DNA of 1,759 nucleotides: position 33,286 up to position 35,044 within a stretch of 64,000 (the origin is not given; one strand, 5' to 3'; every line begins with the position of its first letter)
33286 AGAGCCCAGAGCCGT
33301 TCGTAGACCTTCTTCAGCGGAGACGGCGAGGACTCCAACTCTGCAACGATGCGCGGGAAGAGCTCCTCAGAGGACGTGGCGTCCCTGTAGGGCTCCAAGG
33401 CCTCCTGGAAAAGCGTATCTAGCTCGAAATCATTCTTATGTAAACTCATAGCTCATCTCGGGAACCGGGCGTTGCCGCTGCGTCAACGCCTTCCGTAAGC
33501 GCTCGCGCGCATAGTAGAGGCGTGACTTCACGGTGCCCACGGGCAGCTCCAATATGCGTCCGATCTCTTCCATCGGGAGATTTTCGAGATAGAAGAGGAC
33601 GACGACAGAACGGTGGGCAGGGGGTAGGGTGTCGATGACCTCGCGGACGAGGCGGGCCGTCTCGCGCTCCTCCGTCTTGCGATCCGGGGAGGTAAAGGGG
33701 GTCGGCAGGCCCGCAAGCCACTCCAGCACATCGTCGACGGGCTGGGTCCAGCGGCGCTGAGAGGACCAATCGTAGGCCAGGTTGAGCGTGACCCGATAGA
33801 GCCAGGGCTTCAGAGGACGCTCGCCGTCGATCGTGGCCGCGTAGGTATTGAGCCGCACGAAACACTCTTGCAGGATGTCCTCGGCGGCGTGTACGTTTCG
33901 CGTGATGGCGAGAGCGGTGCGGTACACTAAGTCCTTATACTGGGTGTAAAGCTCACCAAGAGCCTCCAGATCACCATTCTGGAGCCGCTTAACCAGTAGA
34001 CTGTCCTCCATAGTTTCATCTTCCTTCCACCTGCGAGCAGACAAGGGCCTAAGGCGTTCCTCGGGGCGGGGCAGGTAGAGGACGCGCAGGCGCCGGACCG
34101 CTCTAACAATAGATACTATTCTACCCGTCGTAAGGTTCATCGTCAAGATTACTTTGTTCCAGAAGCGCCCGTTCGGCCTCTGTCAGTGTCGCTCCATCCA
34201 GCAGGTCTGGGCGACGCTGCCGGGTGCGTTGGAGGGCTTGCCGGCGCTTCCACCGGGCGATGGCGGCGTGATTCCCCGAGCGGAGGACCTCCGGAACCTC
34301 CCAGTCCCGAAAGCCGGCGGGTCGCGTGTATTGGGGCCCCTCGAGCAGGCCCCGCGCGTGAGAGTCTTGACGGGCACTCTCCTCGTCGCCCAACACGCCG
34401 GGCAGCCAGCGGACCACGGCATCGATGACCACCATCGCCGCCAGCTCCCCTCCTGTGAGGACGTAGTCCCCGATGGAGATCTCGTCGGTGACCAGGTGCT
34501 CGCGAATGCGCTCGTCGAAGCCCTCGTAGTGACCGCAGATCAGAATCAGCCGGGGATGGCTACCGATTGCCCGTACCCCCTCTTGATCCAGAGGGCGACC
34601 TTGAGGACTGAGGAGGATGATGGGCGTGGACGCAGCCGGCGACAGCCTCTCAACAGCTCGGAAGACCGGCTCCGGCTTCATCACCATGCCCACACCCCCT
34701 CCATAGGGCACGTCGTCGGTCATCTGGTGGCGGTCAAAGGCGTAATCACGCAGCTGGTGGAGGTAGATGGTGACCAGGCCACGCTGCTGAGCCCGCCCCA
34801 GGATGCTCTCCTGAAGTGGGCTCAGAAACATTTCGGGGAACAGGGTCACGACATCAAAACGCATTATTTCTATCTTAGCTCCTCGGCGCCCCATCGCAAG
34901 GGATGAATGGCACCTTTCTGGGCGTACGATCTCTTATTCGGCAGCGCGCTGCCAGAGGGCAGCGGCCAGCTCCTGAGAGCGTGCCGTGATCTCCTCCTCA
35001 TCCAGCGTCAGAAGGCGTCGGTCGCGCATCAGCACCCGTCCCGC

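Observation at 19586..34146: Candidate ECF regulon: twin anti-sigma-like small proteins with a shared promoter bracket a double peptide-uptake system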

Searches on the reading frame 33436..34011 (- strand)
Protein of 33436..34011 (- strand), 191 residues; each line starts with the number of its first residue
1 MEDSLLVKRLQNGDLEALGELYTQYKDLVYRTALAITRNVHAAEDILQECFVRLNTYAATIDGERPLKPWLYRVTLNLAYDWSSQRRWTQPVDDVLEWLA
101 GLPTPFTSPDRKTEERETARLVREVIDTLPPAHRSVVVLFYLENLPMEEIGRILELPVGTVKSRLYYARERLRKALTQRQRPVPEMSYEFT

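Call 5: search_protein_families(library=pfam, proteins=[window:33436-34011:-], max_evalue=1)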
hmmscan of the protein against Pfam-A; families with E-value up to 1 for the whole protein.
window:33436-34011:- (191 aa): 5 families
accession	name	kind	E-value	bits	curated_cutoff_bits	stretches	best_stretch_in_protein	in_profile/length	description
PF04545.22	Sigma70_r4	-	1.2e-13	50.8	24.1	1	126-174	2-50/50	Sigma-70, region 4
PF08281.18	Sigma70_r4_2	-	1.3e-13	50.8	25.7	1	121-172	3-54/54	Sigma-70, region 4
PF04542.20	Sigma70_r2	-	2.4e-13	50.1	24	1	21-89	1-71/71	Sigma-70 region 2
PF07638.17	Sigma70_ECF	-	2.4e-06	28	21.1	1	124-177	132-184/185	ECF sigma factor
PF22029.2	PhyR_sigma2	-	0.039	14.4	27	1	33-74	12-53/55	Sigma2 domain of PhyR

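Call 6: search_protein_families(library=ncbifam, proteins=[window:33436-34011:-], max_evalue=1)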
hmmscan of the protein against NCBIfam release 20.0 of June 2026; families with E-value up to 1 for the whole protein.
window:33436-34011:- (191 aa): 101 families (the best 25 are shown)
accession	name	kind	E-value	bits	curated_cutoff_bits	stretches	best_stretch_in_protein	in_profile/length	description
NF007223.0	PRK09641.1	equivalog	1.2e-35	123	209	1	6-178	8-186/187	RNA polymerase sigma factor SigW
TIGR02948.1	SigW_bacill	equivalog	2.7e-34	118.9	243.1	1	6-177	8-185/187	RNA polymerase sigma factor SigW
NF009171.0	PRK12518.1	equivalog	8.2e-32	110.6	208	1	3-179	14-187/191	RNA polymerase sigma factor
TIGR02937.1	sigma70-ECF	superfamily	3.6e-31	108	42.9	1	16-176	1-165/165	sigma-70 family RNA polymerase sigma factor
NF008888.0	PRK11922.1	equivalog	7.4e-31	107.5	204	1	2-190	16-210/231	RNA polymerase sigma factor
NF009166.1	PRK12513.1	equivalog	8.1e-31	107.2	206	1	2-179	8-189/193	RNA polymerase sigma factor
NF004113.0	PRK05602.1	equivalog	1.3e-28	100.1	208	1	2-181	31-206/211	RNA polymerase sigma factor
NF009168.0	PRK12515.1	subfamily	5e-28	97.9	236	1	3-178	9-181/189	RNA polymerase sigma factor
NF009195.0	PRK12543.1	subfamily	3.3e-26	91.9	197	1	5-179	9-181/192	RNA polymerase sigma factor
TIGR02950.1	SigM_subfam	subfamily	8.7e-26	90.7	147.95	1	18-176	2-158/159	RNA polymerase sigma factor, SigM family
NF007225.0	PRK09643.1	equivalog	1e-24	87.4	190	1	3-181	14-187/204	RNA polymerase sigma factor SigM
NF009172.0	PRK12519.1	subfamily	1.2e-24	86.9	222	1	2-178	15-191/194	RNA polymerase sigma factor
TIGR02939.1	RpoE_Sigma70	equivalog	2.1e-24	86.6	236.15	1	3-176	7-186/190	RNA polymerase sigma factor RpoE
TIGR02983.1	SigE-fam_strep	subfamily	2.1e-24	86.2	141.55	1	17-179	7-161/162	SigE family RNA polymerase sigma factor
NF007227.0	PRK09645.1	subfamily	2.7e-24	86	202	1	11-179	8-173/177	sigma-70 family RNA polymerase sigma factor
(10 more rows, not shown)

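Call 24: find_related_loci(query=window:33439-34011:-, collection=metagenome_contigs, flank=4000)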
Query window:33439-34011:- (191 aa) in metagenome_contigs; peptide patterns used: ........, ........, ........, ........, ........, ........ (x = any residue, [..] = any of these).
409 stretches matched a pattern; 173 encode a relative of the query (tblastn E <= 1e-3); the best 80 are kept; 80 distinct loci.
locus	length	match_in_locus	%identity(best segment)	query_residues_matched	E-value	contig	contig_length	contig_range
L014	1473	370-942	96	1-191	4e-132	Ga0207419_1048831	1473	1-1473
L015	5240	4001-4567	79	3-191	8e-101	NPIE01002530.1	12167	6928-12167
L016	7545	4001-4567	71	3-191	1e-90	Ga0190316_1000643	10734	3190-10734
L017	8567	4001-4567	71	3-191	4e-90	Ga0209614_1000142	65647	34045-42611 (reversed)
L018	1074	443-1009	68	2-191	4e-95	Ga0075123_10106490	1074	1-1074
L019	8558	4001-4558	70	6-191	5e-87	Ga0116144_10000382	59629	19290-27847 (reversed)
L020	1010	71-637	69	3-191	2e-94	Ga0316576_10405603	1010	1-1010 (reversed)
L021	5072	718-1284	68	3-191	1e-86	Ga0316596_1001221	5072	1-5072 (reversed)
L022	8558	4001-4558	72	6-191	1e-86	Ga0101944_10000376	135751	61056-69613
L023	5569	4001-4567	67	2-191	3e-86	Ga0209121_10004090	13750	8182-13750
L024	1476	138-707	67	2-191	1e-91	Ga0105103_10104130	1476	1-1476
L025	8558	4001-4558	69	6-191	8e-86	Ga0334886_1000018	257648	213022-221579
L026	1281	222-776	68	6-191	2e-91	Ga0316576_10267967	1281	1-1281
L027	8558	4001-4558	68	6-191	2e-85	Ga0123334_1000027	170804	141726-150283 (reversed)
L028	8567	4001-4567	69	3-191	6e-85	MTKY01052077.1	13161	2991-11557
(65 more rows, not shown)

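Call 69: find_encoding_contigs(protein=window:33436-34011:-, flank=1000, max_places=3)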
Protein window:33436-34011:- (191 aa): 2 contigs read that carry it; 2 places shown.
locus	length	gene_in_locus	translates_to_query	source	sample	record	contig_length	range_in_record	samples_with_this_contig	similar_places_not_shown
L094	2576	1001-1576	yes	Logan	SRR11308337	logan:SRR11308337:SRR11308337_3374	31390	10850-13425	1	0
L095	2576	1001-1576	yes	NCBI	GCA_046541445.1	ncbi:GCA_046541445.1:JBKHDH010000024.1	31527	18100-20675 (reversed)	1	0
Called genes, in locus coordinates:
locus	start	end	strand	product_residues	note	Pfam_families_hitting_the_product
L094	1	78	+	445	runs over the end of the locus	PF22039:HUTI_composite_bact (weak), PF01979:Amidohydro_1, PF07969:Amidohydro_3 (faint)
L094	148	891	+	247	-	PF01746:tRNA_m1G_MT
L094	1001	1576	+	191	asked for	PF07638:Sigma70_ECF (faint), PF04542:Sigma70_r2, PF08281:Sigma70_r4_2, PF04545:Sigma70_r4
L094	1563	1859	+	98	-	-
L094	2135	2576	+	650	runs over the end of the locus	PF00496:SBP_bac_5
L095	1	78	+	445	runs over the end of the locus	PF22039:HUTI_composite_bact (weak), PF01979:Amidohydro_1, PF07969:Amidohydro_3 (faint)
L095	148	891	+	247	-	PF01746:tRNA_m1G_MT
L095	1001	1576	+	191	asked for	PF07638:Sigma70_ECF (faint), PF04542:Sigma70_r2, PF08281:Sigma70_r4_2, PF04545:Sigma70_r4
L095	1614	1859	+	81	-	-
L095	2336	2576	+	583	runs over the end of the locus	PF00496:SBP_bac_5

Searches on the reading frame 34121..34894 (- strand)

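Call 5: search_protein_families(library=pfam, proteins=[window:34121-34894:-], max_evalue=1)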
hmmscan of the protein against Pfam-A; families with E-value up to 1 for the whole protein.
window:34121-34894:- (257 aa): 1 family
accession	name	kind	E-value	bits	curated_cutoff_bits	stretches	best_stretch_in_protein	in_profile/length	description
PF01746.26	tRNA_m1G_MT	-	2.8e-64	216.9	27.3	1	33-229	2-195/195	tRNA (Guanine-1)-methyltransferase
